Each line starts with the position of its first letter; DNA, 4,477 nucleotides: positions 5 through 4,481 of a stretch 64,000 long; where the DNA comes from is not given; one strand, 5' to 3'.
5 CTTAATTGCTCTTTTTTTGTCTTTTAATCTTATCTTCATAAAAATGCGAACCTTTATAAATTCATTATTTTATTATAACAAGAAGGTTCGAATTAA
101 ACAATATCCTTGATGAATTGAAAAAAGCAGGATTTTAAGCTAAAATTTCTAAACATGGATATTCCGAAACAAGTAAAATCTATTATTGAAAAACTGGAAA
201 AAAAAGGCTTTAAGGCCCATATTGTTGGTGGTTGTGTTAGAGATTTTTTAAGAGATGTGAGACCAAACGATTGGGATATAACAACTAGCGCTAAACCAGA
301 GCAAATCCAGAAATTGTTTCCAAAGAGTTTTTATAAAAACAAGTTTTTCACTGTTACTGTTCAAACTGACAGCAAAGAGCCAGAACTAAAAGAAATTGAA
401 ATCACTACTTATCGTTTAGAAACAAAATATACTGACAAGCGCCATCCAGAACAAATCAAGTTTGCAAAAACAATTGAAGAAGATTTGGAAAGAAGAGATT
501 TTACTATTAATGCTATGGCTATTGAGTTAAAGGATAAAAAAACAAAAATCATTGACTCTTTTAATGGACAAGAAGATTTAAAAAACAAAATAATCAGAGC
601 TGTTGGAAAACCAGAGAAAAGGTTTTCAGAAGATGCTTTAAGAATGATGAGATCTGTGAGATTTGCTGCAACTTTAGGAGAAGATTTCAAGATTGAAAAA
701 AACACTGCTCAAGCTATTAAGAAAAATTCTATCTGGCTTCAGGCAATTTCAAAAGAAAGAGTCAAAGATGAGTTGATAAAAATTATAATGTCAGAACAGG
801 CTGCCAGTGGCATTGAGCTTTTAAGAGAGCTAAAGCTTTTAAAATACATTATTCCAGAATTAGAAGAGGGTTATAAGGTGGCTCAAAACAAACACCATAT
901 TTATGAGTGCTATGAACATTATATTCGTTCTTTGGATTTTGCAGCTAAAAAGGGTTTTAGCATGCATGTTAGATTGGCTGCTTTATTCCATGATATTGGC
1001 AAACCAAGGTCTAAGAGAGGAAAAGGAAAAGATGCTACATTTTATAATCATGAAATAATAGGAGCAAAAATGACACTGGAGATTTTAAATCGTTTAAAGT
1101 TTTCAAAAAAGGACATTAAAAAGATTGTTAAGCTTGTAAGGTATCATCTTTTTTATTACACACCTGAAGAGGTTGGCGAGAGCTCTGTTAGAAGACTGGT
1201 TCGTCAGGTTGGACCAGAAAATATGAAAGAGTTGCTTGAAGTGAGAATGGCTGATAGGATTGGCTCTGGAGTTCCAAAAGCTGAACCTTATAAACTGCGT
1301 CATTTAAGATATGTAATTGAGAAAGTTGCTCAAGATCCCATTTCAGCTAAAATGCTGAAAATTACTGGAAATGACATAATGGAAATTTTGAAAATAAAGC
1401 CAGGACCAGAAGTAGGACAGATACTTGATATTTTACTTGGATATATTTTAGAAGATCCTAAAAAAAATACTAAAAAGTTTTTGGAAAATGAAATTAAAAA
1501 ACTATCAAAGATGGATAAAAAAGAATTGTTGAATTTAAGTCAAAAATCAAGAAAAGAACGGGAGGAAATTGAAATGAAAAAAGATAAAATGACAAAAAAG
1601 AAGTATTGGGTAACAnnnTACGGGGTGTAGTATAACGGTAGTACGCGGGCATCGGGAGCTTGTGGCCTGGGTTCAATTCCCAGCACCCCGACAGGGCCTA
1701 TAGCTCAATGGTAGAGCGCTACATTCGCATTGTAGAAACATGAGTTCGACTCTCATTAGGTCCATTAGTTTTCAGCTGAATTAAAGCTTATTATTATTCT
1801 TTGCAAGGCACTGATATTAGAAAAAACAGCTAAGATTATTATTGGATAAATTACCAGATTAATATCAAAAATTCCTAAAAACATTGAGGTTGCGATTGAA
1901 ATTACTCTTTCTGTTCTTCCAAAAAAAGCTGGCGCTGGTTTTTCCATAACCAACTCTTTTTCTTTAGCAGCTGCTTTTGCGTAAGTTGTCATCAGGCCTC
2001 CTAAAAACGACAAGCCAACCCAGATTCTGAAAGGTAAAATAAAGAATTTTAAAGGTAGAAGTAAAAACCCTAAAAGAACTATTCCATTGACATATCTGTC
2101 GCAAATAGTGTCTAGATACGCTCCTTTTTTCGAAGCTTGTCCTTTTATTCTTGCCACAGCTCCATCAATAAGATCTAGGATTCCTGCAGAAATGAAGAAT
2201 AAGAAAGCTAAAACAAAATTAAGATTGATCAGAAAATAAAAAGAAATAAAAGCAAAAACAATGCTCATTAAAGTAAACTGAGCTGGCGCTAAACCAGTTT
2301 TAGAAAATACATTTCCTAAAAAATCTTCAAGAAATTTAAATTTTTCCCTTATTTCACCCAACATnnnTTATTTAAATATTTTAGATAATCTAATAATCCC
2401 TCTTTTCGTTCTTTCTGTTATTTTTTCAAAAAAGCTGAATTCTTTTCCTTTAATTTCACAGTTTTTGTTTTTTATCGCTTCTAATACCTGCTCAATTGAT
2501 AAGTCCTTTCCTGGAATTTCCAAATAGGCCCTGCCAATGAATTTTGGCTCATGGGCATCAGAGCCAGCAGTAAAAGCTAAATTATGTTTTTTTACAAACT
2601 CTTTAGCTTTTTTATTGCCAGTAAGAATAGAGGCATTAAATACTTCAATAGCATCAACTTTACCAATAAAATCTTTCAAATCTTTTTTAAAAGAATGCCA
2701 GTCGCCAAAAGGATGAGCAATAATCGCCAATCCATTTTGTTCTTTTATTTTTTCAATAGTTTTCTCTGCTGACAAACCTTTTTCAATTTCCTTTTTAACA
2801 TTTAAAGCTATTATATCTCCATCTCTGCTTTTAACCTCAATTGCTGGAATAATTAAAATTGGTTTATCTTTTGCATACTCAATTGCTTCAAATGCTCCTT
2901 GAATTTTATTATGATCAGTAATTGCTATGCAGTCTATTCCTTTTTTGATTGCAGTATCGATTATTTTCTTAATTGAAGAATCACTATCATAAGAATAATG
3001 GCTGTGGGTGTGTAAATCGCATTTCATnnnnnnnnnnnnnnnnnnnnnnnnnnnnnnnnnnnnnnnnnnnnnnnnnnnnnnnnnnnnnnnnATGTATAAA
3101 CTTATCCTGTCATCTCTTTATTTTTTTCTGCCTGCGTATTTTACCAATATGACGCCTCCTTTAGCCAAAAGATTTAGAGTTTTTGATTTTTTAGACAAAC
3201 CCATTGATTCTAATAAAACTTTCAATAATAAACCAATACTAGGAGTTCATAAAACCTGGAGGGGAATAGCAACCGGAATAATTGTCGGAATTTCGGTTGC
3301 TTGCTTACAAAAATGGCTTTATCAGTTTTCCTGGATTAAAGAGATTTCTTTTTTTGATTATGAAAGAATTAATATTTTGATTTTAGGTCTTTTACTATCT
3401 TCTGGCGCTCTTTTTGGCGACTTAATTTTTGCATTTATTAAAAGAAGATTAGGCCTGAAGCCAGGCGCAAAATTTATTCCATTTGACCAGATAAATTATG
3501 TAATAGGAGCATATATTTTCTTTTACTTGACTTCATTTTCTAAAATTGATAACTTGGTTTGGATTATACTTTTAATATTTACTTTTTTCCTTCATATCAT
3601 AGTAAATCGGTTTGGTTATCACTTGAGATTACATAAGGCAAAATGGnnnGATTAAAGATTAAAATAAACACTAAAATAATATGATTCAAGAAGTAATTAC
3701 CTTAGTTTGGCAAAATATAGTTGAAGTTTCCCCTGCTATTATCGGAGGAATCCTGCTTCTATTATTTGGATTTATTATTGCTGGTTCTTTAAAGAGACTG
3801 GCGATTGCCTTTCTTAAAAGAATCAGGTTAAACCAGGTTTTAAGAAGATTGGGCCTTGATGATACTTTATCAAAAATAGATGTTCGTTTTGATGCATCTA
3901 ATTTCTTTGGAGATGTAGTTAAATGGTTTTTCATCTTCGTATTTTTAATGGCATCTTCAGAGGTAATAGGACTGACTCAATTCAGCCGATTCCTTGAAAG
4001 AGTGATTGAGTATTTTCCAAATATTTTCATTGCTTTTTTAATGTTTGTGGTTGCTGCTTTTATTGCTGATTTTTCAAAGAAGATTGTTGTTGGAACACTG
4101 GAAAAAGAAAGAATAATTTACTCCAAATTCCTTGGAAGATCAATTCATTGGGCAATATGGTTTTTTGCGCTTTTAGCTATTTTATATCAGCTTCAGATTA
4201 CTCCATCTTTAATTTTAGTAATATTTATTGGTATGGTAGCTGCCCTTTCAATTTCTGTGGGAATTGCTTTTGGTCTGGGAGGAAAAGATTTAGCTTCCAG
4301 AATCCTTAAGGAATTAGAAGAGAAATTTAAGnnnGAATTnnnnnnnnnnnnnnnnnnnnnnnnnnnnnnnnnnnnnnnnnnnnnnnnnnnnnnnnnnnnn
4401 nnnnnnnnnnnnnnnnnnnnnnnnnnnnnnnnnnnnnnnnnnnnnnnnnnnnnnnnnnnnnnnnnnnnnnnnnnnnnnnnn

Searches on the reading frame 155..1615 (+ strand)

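Call 64: search_protein_families(library=pfam, proteins=[window:155-1615:+], max_evalue=1)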
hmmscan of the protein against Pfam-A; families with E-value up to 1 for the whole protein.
window:155-1615:+ (487 aa): 7 families
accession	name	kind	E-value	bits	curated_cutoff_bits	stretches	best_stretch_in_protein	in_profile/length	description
PF01743.26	PolyA_pol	-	8.7e-36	123.5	23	1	22-148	2-126/126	Poly A polymerase head domain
PF12627.12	PolyA_pol_RNAbd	-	3.3e-21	75.2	22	1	177-237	1-61/64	Probable RNA and SrmB- binding site of polymerase A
PF01966.28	HD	-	2.3e-11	44.4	22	1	253-350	2-94/116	HD domain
PF13735.12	tRNA_NucTran2_2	-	2.7e-11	44.1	27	1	309-444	26-146/149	tRNA nucleotidyltransferase domain 2 putative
PF18152.6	DAHP_snth_FXD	-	0.0094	16.2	27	1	5-26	12-33/67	DAHP synthase ferredoxin-like domain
PF10547.14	P22_AR_N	-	0.019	15.6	30.7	1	167-213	50-96/115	P22_AR N-terminal domain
PF20923.2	COMMD9_HN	-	0.11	13.2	27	1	46-62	57-73/75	COMMD9, helical N-terminal domain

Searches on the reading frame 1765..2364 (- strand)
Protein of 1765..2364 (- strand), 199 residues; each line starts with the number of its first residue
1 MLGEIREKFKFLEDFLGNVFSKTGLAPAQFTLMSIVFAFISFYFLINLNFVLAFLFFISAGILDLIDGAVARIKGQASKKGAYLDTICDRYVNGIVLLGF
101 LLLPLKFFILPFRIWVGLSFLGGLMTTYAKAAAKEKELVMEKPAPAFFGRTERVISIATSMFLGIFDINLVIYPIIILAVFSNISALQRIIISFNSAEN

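Call 64: search_protein_families(library=pfam, proteins=[window:1765-2364:-], max_evalue=1)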
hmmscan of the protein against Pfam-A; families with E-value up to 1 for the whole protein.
window:1765-2364:- (199 aa): 1 family
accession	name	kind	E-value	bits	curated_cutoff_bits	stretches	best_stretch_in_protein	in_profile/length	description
PF01066.26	CDP-OH_P_transf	-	2.2e-15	57.8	22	1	26-175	3-145/152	CDP-alcohol phosphatidyltransferase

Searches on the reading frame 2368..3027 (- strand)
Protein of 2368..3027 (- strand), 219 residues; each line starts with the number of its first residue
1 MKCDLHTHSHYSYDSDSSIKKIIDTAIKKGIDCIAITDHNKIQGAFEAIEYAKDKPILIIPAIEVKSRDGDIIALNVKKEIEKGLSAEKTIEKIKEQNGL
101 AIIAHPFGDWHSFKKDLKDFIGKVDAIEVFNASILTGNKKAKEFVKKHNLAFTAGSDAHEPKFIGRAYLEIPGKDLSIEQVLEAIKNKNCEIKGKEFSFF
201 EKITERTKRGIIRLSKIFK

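Call 64: search_protein_families(library=pfam, proteins=[window:2368-3027:-], max_evalue=1)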
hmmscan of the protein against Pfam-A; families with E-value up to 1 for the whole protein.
window:2368-3027:- (219 aa): 3 families
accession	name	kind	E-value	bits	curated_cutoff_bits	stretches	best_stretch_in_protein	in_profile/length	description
PF13263.12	PHP_C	-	9.2e-16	57.6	21.3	1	138-190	4-56/56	PHP-associated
PF02811.25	PHP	-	5.7e-15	56.5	26.4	1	4-68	1-66/164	PHP domain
PF02603.21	Hpr_kinase_N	-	0.013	15.9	24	0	141-212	3-73/125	HPr Serine kinase N terminus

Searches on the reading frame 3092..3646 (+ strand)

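Call 64: search_protein_families(library=pfam, proteins=[window:3092-3646:+], max_evalue=1)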
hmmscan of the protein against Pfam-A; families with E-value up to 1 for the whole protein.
window:3092-3646:+ (185 aa): 2 families
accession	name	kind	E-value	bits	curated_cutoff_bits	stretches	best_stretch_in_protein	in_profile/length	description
PF01864.22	CarS-like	-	1.1e-33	117.2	22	1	1-185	1-175/175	CDP-archaeol synthase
PF01148.25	CTP_transf_1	-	4.1e-08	33.8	24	1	53-130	169-238/264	Cytidylyltransferase family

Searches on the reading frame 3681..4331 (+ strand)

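Call 64: search_protein_families(library=pfam, proteins=[window:3681-4331:+], max_evalue=1)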
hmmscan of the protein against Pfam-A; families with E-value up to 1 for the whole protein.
window:3681-4331:+ (217 aa): 1 family
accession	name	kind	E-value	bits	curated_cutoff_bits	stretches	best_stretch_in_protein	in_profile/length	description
PF05552.17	MS_channel_1st_1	-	3.9e-11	43.1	22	2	102-142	4-44/50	Mechanosensitive ion channel, conserved TM helix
